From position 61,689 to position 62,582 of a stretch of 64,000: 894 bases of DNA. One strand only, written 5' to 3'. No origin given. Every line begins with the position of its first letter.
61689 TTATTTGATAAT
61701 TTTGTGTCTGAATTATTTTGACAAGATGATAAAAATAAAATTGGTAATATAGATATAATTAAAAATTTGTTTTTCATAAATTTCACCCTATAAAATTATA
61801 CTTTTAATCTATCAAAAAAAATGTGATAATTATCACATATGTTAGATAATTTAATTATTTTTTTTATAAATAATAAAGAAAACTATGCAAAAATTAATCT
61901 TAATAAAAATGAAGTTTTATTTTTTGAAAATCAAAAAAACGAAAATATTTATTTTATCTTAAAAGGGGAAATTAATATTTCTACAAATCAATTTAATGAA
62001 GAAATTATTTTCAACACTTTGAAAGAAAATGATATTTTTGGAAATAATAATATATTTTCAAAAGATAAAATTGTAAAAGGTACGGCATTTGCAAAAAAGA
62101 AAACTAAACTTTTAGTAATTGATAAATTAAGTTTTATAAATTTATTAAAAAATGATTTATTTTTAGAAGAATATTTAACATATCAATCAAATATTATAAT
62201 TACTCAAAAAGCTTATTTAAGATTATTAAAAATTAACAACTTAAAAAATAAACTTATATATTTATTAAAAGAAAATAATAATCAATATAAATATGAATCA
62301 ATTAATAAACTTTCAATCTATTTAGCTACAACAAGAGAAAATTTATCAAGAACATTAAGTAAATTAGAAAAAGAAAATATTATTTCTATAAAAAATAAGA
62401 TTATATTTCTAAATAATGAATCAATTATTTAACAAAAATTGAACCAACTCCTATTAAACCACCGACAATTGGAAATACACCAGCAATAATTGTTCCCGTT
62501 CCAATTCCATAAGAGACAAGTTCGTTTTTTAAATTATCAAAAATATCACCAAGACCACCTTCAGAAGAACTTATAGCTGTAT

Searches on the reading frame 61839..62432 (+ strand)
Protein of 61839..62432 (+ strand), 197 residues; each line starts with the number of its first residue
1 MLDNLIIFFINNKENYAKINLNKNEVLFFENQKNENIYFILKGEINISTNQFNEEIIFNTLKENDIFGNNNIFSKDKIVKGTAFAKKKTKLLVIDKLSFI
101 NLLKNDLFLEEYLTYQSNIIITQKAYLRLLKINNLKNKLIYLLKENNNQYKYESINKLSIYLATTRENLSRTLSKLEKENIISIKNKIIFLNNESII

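Call 25: search_protein_families(library=pfam, proteins=[window:61839-62432:+], max_evalue=0.00001)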
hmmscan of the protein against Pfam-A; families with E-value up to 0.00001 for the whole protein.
window:61839-62432:+ (197 aa): 2 families
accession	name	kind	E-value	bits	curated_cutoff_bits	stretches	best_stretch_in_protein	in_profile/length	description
PF00027.35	cNMP_binding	-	2e-14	53.7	27.5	1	20-106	3-89/89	Cyclic nucleotide-binding domain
PF13545.12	HTH_Crp_2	-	8.3e-07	29.3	27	1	158-192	28-63/70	Crp-like helix-turn-helix domain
